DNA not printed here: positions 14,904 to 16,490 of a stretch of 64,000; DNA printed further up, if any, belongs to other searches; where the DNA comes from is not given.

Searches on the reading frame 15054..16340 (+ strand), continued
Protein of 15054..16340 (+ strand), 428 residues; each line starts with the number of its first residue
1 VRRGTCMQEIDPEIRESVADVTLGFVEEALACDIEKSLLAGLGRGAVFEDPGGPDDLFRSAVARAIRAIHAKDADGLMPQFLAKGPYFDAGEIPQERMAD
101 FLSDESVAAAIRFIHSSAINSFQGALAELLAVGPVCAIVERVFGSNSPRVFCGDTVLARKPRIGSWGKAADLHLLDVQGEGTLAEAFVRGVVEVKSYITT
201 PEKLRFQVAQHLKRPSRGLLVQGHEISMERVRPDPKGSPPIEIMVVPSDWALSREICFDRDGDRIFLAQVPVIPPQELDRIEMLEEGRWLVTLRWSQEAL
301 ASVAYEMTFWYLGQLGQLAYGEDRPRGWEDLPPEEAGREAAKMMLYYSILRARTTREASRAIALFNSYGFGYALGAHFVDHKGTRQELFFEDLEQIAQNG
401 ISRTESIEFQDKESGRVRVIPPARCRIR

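Call 45: search_protein_families(library=pfam, proteins=[L002:5228-5668:+, L004:5326-5886:+, L005:5286-5879:+, L009:5515-5976:+, L011:5262-5795:+, L015:5368-5826:+, L017:5532-5948:+, L029:2863-3306:+, L030:2102-2671:+, L037:5204-5785:+], max_evalue=0.05)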
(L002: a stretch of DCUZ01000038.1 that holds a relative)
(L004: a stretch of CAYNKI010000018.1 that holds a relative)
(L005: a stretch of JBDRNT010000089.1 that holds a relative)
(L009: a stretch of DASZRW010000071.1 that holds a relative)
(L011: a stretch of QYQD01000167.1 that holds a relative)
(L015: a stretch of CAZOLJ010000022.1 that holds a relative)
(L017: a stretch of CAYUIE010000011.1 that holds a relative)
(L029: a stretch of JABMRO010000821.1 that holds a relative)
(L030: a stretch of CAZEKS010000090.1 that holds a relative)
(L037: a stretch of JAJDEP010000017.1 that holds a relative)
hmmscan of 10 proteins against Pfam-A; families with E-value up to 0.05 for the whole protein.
L002:5228-5668:+ (146 aa): 1 family
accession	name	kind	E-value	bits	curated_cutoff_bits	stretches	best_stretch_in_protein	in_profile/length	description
PF08334.16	T2SSG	-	0.0012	19.3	21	1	43-122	16-101/108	Type II secretion system (T2SS), protein G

L004:5326-5886:+ (186 aa): 1 family
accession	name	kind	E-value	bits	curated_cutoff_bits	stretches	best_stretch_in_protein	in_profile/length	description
PF13643.11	DUF4145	-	0.0047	17.4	23.1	1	74-124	21-71/88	Domain of unknown function (DUF4145)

L005:5286-5879:+ (197 aa): 0 families

L009:5515-5976:+ (153 aa): 0 families

L011:5262-5795:+ (177 aa): 1 family
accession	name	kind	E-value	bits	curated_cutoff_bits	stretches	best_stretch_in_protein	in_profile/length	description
PF22360.1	SbsC_spectrin-like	-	0.049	14.8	26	1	47-75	8-36/62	SbsC,spectrin-like repeat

L015:5368-5826:+ (152 aa): 0 families

L017:5532-5948:+ (138 aa): 3 families
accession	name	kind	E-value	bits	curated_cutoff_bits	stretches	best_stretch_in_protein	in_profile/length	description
PF05656.20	DUF805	-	5.2e-24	85.3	25.7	1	7-113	1-111/111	Protein of unknown function (DUF805)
PF03729.18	DUF308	-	0.0046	17.6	25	1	46-97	21-73/73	Short repeat of unknown function (DUF308)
PF18936.5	DUF5684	-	0.048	14.7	27.4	1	73-99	18-44/81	Family of unknown function (DUF5684)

L029:2863-3306:+ (147 aa): 1 family
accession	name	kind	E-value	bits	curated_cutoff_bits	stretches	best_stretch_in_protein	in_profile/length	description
PF03008.20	DUF234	-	0.029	15.2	22.5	0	40-89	50-96/100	Archaea bacterial proteins of unknown function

L030:2102-2671:+ (189 aa): 0 families

L037:5204-5785:+ (193 aa): 0 families

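Call 46: search_protein_families(library=pfam, proteins=[L034:2910-6011:+, L025:5530-7203:+, L018:4957-6432:+, L026:5755-7161:+, L050:5369-5968:+, L001:5182-5661:+, L022:5240-5701:+, L045:5396-5812:+, L016:1050-1658:+], max_evalue=0.05)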
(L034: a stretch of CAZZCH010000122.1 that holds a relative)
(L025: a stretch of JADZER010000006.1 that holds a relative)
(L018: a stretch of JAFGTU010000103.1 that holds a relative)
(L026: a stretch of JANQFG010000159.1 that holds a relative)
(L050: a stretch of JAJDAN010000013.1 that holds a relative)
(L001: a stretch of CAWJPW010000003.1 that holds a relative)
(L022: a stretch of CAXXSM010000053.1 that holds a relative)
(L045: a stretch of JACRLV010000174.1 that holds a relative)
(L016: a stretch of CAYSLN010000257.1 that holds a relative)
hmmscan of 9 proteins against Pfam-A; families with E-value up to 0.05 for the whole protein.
L034:2910-6011:+ (1033 aa): 3 families
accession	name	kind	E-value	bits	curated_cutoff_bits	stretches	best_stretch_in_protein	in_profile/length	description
PF00580.27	UvrD-helicase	-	2.5e-23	83.6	23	1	35-270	14-253/271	UvrD/REP helicase N-terminal domain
PF13245.12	AAA_19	-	4.7e-09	37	25.1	1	37-270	14-131/134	AAA domain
PF13604.12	AAA_30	-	0.00018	21.8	27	0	227-268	87-128/191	AAA domain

L025:5530-7203:+ (557 aa): 0 families

L018:4957-6432:+ (491 aa): 0 families

L026:5755-7161:+ (468 aa): 0 families

L050:5369-5968:+ (199 aa): 0 families

L001:5182-5661:+ (159 aa): 0 families

L022:5240-5701:+ (153 aa): 0 families

L045:5396-5812:+ (138 aa): 0 families

L016:1050-1658:+ (202 aa): 0 families

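Call 49: find_related_loci(query=A1, collection=viral_contigs, flank=6000)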
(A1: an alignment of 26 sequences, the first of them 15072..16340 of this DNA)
Query A1 (422 aa) in viral_contigs; peptide patterns used: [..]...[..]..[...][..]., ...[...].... (x = any residue, [..] = any of these).
50 stretches matched a pattern, but none encodes a relative of the query by tblastn (E <= 1e-3).

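Call 70: search_protein_representatives(alignment_id=A1)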
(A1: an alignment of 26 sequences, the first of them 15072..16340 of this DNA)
Query: 26 sequences, 407 profile positions. Proteins with E-value up to 0.001 (for the whole library): 424; up to 1e-10: 334; up to 1e-30: 202. The best 150 are listed.
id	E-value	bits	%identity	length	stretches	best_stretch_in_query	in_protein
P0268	8.6e-191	650.5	-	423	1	5-407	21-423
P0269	2.9e-173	592.8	-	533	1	4-406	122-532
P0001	8.8e-160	548.4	-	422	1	6-406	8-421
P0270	1.3e-157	541.2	-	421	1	7-407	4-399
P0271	8.4e-154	528.7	-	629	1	5-406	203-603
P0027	1.3e-150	518.2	-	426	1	10-407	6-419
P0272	4.7e-150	516.4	-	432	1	7-406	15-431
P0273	3.9e-149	513.3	-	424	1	4-406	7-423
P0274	1.6e-146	504.8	-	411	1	6-406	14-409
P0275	2.2e-146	504.3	-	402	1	5-406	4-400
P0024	1.5e-145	501.5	-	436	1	11-406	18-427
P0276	6.1e-141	486.4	-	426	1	14-405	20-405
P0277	2.2e-140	484.5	-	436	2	7-270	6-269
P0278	1.5e-139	481.8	-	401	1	3-406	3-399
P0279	4.2e-139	480.3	-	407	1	14-407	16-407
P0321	9.0e-90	317.9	-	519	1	7-406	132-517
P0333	3.8e-82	292.8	-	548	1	19-391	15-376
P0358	6.4e-71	255.8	-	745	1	19-380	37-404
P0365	6.1e-65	236.1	-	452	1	7-375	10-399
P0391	2.0e-50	188.3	-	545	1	21-391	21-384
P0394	1.5e-49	185.4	-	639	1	94-371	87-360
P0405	7.2e-46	173.3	-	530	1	22-390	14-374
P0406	1.7e-45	172.0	-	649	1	19-376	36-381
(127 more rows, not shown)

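Call 71: search_protein_families(library=pfam, proteins=[P0269, P0271, P0321, P0333, P0358, P0391, P0394, P0405, P0406, P0365], max_evalue=0.01)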
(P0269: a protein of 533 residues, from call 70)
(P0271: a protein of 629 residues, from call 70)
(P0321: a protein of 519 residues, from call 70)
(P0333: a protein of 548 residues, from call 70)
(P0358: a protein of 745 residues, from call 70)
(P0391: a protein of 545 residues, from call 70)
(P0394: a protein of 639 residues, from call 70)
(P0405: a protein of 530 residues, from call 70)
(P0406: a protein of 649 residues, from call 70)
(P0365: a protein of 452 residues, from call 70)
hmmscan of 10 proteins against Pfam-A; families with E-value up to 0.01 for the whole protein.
P0269 (533 aa): 1 family
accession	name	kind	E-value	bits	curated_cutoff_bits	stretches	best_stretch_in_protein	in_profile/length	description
PF23477.1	zf_Tbcl_2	-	5.3e-09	36.1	27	1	85-118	2-35/37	Probable treble clef zinc finger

P0271 (629 aa): 0 families

P0321 (519 aa): 0 families

P0333 (548 aa): 2 families
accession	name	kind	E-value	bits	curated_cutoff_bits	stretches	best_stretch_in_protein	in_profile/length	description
PF04471.18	Mrr_cat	-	3.2e-08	34.1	21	1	386-506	5-113/115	Restriction endonuclease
PF23477.1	zf_Tbcl_2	-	7.6e-05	22.8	27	1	509-544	1-37/37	Probable treble clef zinc finger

P0358 (745 aa): 12 families
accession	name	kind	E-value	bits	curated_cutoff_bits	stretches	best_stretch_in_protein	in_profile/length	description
PF13424.12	TPR_12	-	2.9e-18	66.3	30.1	3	516-588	3-77/77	Tetratricopeptide repeat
PF07719.23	TPR_2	-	2.9e-08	33.6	27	0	436-466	1-31/34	Tetratricopeptide repeat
PF17874.7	TPR_MalT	-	6.2e-08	32.7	45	2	558-670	3-114/336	MalT-like TPR region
PF13374.12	TPR_10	-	1.1e-07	32.1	27.5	0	436-468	2-34/42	Tetratricopeptide repeat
PF14938.12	SNAP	-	2.5e-07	30.9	25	0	494-596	53-155/282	Soluble NSF attachment protein, SNAP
PF00515.34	TPR_1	-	1.1e-06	28.6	27.8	0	516-545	1-30/34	Tetratricopeptide repeat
PF13428.12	TPR_14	-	1.7e-06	28.6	23.5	0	443-468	8-33/44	Tetratricopeptide repeat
PF13181.12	TPR_8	-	3.2e-05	24.2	25.7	0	436-464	1-29/34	Tetratricopeptide repeat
PF13429.12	TPR_15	-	0.0003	20.7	26.2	0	544-691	62-205/280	Tetratricopeptide repeat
PF21325.3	SHPRH_helical-1st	-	0.00043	20.9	27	0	557-592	25-60/95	E3 ubiquitin-protein ligase SHPRH, first helical domain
PF04212.24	MIT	-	0.0031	18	30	0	441-468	9-36/66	MIT (microtubule interacting and transport) domain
PF25064.1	ARM_TT21_5th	-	0.0047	17.7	27.8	0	437-469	36-68/117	TT21 fifth ARM repeats domain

P0391 (545 aa): 0 families

P0394 (639 aa): 1 family
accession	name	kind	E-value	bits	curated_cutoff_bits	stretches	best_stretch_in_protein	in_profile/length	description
PF07719.23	TPR_2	-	0.0022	18.4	27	0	403-429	7-33/34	Tetratricopeptide repeat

P0405 (530 aa): 0 families

P0406 (649 aa): 1 family
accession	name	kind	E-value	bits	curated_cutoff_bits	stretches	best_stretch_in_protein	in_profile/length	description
PF13432.12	TPR_16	-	0.00047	21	32.7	0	488-550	1-59/65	Tetratricopeptide repeat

P0365 (452 aa): 0 families

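Call 78: search_dna_similar(query=window:15072-16340:+, collection=plasmids, mode=protein, max_rows=10)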
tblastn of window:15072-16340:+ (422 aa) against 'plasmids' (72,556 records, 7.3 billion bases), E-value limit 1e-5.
No match.

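Call 79: search_dna_similar(query=window:15072-16340:+, collection=phages, mode=protein, max_rows=10)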
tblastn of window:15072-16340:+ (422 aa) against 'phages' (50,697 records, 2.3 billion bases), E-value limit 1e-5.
No match.

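Call 81: search_protein_families(library=padloc, proteins=[L003:2695-3735:+, L003:3732-5504:+, L003:7895-9355:-, L024:516-1466:+, L024:3537-5603:-, L024:5593-8007:-, L024:8102-9025:-, L047:3485-5743:+, L047:952-2601:-, L047:2582-3391:+], max_evalue=0.001)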
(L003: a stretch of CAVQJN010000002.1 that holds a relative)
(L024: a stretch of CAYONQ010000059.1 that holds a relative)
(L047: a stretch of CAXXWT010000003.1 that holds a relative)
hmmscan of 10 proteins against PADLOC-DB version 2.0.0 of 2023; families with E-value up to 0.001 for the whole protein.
L003:2695-3735:+ (346 aa): 27 families (the best 25 are shown)
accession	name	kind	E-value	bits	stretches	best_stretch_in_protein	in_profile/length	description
PDLC04082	SIR2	-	2.1e-136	452.4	1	1-345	1-344/345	-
PDLC04091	SIR2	-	2e-132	439.7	1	1-344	1-343/345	-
PDLC04087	SIR2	-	2.7e-79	264.5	1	4-343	5-342/343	-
PDLC04077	SIR2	-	1.6e-39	133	1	220-345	9-134/135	-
PDLC04074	SIR2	-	3.9e-31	106.5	1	20-343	31-355/357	-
PDLC04083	SIR2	-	3.7e-30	103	1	15-300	14-316/371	-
PDLC04092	SIR2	-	2.4e-29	100.7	1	118-295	107-268/318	-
PDLC04096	SIR2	-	7.1e-27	92.4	1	112-343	5-229/230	-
PDLC04086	SIR2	-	8.3e-25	85.8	1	9-318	11-331/361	-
PDLC04078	SIR2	-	5.3e-23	79.7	1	190-343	13-170/171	-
PDLC04081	SIR2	-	1.9e-19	68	1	123-287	132-297/345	-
PDLC04088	SIR2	-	3.1e-14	50.9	1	130-288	175-327/390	-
PDLC04093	SIR2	-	7.4e-14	49.5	1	130-303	153-324/395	-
PDLC04084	SIR2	-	1.5e-11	42.2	1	131-270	182-325/414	-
PDLC04075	SIR2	-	1.5e-10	38.4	1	193-287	251-345/414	-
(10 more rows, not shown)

L003:3732-5504:+ (590 aa): 15 families
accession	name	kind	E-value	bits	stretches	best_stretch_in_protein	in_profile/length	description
PDLC04105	HerA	-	2.6e-229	760.6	1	7-583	3-574/576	-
PDLC04104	HerA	-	2.9e-188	623.3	1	203-584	2-377/379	-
PDLC04101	HerA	-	9.2e-165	546.2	1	7-406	5-397/400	-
PDLC04107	HerA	-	4.4e-134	444.3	1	6-308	4-304/306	-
PDLC04099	HerA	-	1.4e-83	277.5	1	7-217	3-213/214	-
PDLC02188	HerA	-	2.8e-82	275.4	2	328-564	319-563/578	-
PDLC04106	HerA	-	3e-71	238.8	2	285-565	372-650/667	-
PDLC04098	HerA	-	5.8e-71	238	2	286-573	394-678/686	-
PDLC04102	HerA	-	9.2e-68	227.1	2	341-571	412-647/654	-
PDLC04100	HerA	-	2.2e-56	189.8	2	389-565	402-576/580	-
PDLC02185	HerA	-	1.9e-55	186.7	2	388-564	407-582/585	-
PDLC04103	HerA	-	5.1e-55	184.9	2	343-563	358-576/579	-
PDLC04097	HerA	-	4.8e-34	116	2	389-563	434-613/618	-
PDLC04140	mad8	-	5.3e-19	66.9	1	174-546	28-302/314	mads_8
PDLC01055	HerA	-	2.9e-15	54.1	2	388-508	382-491/532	Type III coevolved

L003:7895-9355:- (486 aa): 0 families

L024:516-1466:+ (316 aa): 2 families
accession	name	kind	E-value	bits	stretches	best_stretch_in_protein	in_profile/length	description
PDLC04960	PDC-S21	-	1.1e-60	203.9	2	72-315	97-334/336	-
PDLC04961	PDC-S21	-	2.6e-53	179.5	2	56-315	85-328/336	-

L024:3537-5603:- (688 aa): 0 families

L024:5593-8007:- (804 aa): 0 families

L024:8102-9025:- (307 aa): 1 family
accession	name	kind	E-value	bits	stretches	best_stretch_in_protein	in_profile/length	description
PDLC04134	mad2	-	1.1e-24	85.1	1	136-272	256-400/492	mads_2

L047:3485-5743:+ (752 aa): 0 families

L047:952-2601:- (549 aa): 0 families

L047:2582-3391:+ (269 aa): 0 families

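Call 82: search_protein_families(library=pfam, proteins=[L003:2695-3735:+, L003:3732-5504:+, L003:7895-9355:-, L024:516-1466:+, L024:3537-5603:-, L024:5593-8007:-, L024:8102-9025:-, L047:3485-5743:+, L047:952-2601:-, L047:2582-3391:+], max_evalue=0.001)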
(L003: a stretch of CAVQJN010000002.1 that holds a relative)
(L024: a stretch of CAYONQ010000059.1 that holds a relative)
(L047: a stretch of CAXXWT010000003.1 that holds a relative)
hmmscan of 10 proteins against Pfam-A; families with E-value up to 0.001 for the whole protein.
L003:2695-3735:+ (346 aa): 1 family
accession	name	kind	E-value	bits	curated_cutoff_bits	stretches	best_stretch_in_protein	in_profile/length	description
PF13289.12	SIR2_2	-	1.3e-11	45.2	24.5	1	131-288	3-121/141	SIR2-like domain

L003:3732-5504:+ (590 aa): 5 families
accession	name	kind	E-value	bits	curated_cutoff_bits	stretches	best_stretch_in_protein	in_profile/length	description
PF01935.23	DUF87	-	1.9e-27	97.2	23.2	1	152-412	2-219/220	Helicase HerA, central domain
PF01580.24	FtsK_SpoIIIE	-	3.2e-05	23.9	24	0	174-205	40-71/221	FtsK/SpoIIIE family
PF05872.18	HerA_C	-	4.3e-05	22.8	22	0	428-507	259-334/502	Helicase HerA-like C-terminal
PF10412.15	TrwB_AAD_bind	-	6.1e-05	22.5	20.5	1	173-215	15-56/387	Type IV secretion-system coupling protein DNA-binding domain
PF12846.13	AAA_10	-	0.00037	20.1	27.5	0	162-213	10-60/362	AAA-like domain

L003:7895-9355:- (486 aa): 0 families

L024:516-1466:+ (316 aa): 1 family
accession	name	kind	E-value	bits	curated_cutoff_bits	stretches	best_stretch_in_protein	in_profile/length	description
PF16263.11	DUF4917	-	6e-36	124.9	28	2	206-315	199-311/311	Domain of unknown function (DUF4917)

L024:3537-5603:- (688 aa): 4 families
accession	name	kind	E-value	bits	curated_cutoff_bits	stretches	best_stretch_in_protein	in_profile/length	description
PF06964.18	Alpha-L-AF_C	-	2.6e-17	64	27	1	480-675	1-165/165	Alpha-L-arabinofuranosidase C-terminal domain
PF02018.23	CBM_4_9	-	2.8e-08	34.7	25.9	1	88-205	12-131/136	Carbohydrate binding domain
PF22848.2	ASD1_dom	-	7.5e-08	32.7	22.2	1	317-353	112-149/239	Alpha-L-arabinofuranosidase 1 domain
PF03662.20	Glyco_hydro_79n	-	0.0008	19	23.1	0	288-422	111-245/318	Glycosyl hydrolase family 79, N-terminal domain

L024:5593-8007:- (804 aa): 1 family
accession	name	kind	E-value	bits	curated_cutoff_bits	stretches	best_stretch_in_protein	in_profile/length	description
PF01564.23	Spermine_synth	-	5e-06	26.6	22.9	1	307-398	20-110/186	Spermine/spermidine synthase domain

L024:8102-9025:- (307 aa): 5 families
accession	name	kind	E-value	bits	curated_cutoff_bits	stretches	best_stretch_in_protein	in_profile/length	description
PF01135.25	PCMT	-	1.4e-55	188.8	20.3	1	102-304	4-208/210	Protein-L-isoaspartate(D-aspartate) O-methyltransferase (PCMT)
PF13649.12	Methyltransf_25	-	2.7e-07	31.6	27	1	175-256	1-83/97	Methyltransferase domain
PF13847.12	Methyltransf_31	-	1.5e-06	28.4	27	1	172-247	4-84/145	Methyltransferase domain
PF08241.18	Methyltransf_11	-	2.7e-05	25.2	21.2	1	176-251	1-74/95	Methyltransferase domain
PF00398.26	RrnaAD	-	0.0003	20.4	24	1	165-229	24-86/263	Ribosomal RNA adenine dimethylase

L047:3485-5743:+ (752 aa): 8 families
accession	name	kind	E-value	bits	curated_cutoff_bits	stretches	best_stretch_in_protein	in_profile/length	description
PF08448.16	PAS_4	-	3.5e-42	143.5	23.1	3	281-386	5-110/110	PAS fold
PF13426.13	PAS_9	-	1.4e-33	115.7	27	3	407-506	2-102/103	PAS domain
PF00989.32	PAS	-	1.8e-28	99.2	22.6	2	398-505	3-113/113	PAS fold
PF02518.31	HATPase_c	-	1.6e-25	90.1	26.4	1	642-747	3-107/111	Histidine kinase-, DNA gyrase B-, and HSP90-like ATPase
PF13188.13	PAS_8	-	5.7e-11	42.3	21.8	1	398-447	3-53/65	PAS domain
PF00512.31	HisKA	-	3.2e-09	37.2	26.9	1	525-596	3-64/66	His Kinase A (phospho-acceptor) domain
PF14501.12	HATPase_c_5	-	1.2e-06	28.8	22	1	641-736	2-91/102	GHKL domain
PF08447.18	PAS_3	-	8.7e-05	23.2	25.6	0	419-500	2-87/89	PAS fold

L047:952-2601:- (549 aa): 0 families

L047:2582-3391:+ (269 aa): 2 families
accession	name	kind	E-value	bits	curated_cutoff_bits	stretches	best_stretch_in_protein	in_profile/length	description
PF03358.20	FMN_red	-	2.5e-23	82.8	24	1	58-212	1-142/152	NADPH-dependent FMN reductase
PF02525.22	Flavodoxin_2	-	2e-05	24.8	27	1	58-160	1-103/198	Flavodoxin-like fold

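Call 87: search_protein_families(library=phrogs, proteins=[window:15072-16340:+], max_evalue=0.01)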
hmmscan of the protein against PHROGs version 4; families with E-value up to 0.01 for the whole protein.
window:15072-16340:+ (422 aa): 0 families
